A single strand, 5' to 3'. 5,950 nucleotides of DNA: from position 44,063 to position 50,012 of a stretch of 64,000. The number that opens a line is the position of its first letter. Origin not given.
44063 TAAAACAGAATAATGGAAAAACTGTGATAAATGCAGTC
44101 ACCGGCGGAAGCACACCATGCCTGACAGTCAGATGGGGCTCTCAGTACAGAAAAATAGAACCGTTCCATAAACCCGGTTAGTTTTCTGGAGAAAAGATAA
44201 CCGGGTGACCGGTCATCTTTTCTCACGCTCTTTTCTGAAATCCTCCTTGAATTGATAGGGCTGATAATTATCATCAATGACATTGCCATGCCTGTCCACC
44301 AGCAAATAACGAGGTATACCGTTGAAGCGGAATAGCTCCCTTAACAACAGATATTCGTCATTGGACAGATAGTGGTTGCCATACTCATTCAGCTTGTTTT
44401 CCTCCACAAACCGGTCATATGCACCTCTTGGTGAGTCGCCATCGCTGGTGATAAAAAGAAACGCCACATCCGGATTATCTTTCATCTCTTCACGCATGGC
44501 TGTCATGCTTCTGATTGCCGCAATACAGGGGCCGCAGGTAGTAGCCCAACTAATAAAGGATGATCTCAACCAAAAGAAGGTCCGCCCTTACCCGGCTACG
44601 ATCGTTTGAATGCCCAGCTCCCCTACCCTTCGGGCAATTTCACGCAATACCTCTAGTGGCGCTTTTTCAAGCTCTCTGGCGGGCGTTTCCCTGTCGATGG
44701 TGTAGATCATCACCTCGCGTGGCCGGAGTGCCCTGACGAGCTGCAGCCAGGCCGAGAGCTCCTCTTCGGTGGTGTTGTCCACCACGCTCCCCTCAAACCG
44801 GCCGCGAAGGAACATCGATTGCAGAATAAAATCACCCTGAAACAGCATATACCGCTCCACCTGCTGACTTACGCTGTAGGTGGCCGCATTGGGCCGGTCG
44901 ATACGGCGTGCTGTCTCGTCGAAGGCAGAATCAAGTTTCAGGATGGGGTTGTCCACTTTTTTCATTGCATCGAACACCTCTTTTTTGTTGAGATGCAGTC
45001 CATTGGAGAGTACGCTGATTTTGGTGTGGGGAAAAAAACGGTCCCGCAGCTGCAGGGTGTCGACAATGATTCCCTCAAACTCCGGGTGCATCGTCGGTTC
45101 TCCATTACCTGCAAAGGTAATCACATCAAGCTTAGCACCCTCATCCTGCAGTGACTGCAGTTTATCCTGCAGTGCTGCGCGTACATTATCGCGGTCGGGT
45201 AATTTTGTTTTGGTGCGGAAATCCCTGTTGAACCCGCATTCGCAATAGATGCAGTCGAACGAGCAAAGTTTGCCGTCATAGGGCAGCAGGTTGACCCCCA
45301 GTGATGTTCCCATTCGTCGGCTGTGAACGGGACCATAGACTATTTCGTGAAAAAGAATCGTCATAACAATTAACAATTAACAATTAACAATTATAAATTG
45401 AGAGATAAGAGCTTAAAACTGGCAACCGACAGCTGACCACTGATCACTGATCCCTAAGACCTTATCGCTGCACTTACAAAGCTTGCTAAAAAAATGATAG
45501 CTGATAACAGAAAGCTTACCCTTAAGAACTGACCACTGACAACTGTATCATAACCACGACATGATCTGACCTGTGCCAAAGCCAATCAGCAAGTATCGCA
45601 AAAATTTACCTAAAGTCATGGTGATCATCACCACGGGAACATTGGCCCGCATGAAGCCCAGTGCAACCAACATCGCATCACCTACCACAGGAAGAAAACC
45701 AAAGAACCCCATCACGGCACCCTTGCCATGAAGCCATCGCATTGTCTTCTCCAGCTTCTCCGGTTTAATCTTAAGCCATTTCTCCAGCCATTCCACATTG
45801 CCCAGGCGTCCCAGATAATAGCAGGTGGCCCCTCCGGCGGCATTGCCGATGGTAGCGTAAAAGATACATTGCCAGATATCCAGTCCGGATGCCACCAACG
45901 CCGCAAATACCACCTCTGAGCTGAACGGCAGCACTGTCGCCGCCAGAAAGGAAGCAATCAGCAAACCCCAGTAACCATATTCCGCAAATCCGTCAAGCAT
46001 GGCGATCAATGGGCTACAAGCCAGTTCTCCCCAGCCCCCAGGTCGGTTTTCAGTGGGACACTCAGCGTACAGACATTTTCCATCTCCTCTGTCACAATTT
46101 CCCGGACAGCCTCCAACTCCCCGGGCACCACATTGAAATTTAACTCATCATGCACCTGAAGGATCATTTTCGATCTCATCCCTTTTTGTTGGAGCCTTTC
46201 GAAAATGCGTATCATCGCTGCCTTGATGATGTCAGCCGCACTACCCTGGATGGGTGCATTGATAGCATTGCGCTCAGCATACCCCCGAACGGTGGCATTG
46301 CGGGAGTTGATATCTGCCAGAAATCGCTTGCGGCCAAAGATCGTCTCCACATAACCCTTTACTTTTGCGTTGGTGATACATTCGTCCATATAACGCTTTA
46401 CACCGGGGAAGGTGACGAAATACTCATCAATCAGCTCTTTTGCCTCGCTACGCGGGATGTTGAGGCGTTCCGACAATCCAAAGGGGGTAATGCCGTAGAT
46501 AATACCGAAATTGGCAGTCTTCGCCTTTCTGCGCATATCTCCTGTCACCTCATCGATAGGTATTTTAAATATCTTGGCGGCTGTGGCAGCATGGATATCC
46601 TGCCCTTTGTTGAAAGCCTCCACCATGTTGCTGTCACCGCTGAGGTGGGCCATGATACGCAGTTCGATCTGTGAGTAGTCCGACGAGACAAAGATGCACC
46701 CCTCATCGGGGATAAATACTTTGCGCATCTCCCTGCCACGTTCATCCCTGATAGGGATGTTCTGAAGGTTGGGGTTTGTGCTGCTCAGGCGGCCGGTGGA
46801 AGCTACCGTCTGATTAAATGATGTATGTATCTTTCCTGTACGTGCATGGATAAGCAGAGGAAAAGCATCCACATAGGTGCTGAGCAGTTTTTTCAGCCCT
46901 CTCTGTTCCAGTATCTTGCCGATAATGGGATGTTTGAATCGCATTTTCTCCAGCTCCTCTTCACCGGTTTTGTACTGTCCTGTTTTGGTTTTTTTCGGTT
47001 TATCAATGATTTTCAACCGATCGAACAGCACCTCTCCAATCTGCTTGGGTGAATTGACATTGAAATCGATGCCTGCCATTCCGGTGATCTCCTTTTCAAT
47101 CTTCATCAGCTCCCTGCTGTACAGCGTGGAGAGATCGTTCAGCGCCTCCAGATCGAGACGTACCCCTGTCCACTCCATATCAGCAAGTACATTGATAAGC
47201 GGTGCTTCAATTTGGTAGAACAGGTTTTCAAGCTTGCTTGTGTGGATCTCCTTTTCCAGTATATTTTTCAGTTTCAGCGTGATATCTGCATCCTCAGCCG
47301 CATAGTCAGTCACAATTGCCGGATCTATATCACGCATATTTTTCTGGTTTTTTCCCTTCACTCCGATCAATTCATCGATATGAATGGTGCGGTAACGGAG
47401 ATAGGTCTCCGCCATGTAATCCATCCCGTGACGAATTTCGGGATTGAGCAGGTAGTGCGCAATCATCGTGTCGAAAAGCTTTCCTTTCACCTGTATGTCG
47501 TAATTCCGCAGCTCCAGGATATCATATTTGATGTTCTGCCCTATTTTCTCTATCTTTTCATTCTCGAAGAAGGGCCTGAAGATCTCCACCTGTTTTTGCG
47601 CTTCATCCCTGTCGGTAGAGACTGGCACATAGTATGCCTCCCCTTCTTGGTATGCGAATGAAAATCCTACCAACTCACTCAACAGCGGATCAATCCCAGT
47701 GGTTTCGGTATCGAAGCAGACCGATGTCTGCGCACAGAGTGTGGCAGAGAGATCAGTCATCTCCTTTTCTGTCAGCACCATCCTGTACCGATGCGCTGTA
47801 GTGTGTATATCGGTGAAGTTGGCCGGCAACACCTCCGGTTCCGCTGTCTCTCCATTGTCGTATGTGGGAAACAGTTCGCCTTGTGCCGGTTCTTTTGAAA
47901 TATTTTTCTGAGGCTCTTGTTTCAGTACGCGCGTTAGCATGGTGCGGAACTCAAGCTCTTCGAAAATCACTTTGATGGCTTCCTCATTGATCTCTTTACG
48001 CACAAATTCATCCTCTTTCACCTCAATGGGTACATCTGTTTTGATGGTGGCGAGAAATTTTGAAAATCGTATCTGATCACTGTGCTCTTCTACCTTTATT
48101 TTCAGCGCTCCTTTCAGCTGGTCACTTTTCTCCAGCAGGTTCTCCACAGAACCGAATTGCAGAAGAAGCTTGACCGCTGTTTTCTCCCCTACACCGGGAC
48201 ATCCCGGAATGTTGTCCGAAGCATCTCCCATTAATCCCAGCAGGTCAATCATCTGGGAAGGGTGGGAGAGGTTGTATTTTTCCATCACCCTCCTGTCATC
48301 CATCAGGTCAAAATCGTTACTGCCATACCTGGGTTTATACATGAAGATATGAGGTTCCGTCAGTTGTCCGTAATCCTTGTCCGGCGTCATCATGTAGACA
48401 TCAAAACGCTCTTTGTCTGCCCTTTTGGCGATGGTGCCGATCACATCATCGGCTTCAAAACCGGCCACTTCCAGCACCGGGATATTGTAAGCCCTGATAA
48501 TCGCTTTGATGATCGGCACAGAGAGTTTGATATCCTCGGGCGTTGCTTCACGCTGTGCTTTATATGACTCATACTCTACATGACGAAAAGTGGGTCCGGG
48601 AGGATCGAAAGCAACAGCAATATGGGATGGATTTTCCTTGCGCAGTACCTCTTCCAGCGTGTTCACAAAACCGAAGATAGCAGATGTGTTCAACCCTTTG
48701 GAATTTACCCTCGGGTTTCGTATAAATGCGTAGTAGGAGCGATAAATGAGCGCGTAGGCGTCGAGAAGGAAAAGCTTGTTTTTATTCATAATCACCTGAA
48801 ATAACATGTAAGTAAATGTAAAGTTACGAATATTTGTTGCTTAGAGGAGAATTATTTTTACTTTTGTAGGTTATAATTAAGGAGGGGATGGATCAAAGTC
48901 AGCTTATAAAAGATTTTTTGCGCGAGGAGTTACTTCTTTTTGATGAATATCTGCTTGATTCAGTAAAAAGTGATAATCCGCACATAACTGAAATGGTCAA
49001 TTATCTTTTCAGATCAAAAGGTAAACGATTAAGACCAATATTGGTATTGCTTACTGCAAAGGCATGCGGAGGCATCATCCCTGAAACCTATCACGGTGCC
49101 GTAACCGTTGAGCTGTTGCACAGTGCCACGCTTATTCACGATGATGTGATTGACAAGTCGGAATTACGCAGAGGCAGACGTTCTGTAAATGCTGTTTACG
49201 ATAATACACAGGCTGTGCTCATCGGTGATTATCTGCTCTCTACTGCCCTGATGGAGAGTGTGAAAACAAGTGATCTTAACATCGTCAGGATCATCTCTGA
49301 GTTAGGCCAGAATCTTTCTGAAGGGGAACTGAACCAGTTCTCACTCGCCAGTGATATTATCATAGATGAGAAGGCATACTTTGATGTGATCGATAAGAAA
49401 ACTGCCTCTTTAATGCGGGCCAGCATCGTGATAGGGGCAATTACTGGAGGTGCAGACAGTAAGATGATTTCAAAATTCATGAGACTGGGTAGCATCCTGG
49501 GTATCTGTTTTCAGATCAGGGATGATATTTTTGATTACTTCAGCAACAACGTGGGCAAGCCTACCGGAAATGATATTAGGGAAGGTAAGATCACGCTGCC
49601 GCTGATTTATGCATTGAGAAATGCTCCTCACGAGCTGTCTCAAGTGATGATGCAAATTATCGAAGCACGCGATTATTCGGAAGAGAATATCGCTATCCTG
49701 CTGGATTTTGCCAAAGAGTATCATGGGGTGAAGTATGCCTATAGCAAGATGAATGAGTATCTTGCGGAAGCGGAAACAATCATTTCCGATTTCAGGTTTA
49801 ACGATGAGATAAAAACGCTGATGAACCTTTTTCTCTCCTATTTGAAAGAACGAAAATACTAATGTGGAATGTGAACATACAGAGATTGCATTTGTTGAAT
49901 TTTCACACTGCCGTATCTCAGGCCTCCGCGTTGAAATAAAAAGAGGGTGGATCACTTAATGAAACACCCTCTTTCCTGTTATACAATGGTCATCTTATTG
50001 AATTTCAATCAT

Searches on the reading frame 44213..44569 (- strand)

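Call 88: search_protein_families(library=pfam, proteins=[window:44213-44569:-], max_evalue=0.001)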
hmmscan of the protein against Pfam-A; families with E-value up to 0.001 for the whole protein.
window:44213-44569:- (118 aa): 2 families
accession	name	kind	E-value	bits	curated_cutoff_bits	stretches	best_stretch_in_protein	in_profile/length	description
PF13905.12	Thioredoxin_8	-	9e-07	29.6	27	1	8-97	9-94/94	Thioredoxin-like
PF08534.16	Redoxin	-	4.1e-06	27.1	26.6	1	7-104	35-135/148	Redoxin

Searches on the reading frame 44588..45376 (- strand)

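Call 4: search_protein_families(library=pfam, proteins=[window:44588-45376:-], max_evalue=0.01)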
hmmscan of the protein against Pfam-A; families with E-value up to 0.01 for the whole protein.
window:44588-45376:- (262 aa): 1 family
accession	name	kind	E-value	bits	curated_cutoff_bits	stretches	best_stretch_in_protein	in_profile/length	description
PF04055.27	Radical_SAM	-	7.4e-11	42.9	29.5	1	37-162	6-123/166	Radical SAM superfamily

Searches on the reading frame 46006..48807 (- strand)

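Call 4: search_protein_families(library=pfam, proteins=[window:46006-48807:-], max_evalue=0.01)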
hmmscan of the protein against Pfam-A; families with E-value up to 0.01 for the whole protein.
window:46006-48807:- (933 aa): 5 families
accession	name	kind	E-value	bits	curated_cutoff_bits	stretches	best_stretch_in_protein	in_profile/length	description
PF00476.26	DNA_pol_A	-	4.2e-161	536.6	34.3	1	554-930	2-380/381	DNA polymerase family A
PF02739.22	5_3_exonuc_N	-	2.3e-55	187.2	34.3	1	11-178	1-163/164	5'-3' exonuclease, N-terminal resolvase-like domain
PF01367.25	5_3_exonuc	-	2.6e-33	114.8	40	1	182-275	2-96/97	5'-3' exonuclease, C-terminal SAM fold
PF01612.26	DNA_pol_A_exo1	-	1.8e-31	109.7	23.6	1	341-521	1-172/173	3'-5' exonuclease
PF22619.2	DNA_polI_exo1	-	3.3e-11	43.6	27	1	371-489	7-119/140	DNA polymerase I, ribonuclease H-like domain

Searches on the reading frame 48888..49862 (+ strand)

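Call 45: search_protein_families(library=pfam, proteins=[window:48888-49862:+], max_evalue=0.001)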
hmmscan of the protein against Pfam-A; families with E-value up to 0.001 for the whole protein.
window:48888-49862:+ (324 aa): 1 family
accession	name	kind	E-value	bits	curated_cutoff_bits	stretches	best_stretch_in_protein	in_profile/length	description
PF00348.22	polyprenyl_synt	-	5e-66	222.9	27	1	31-269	2-245/251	Polyprenyl synthetase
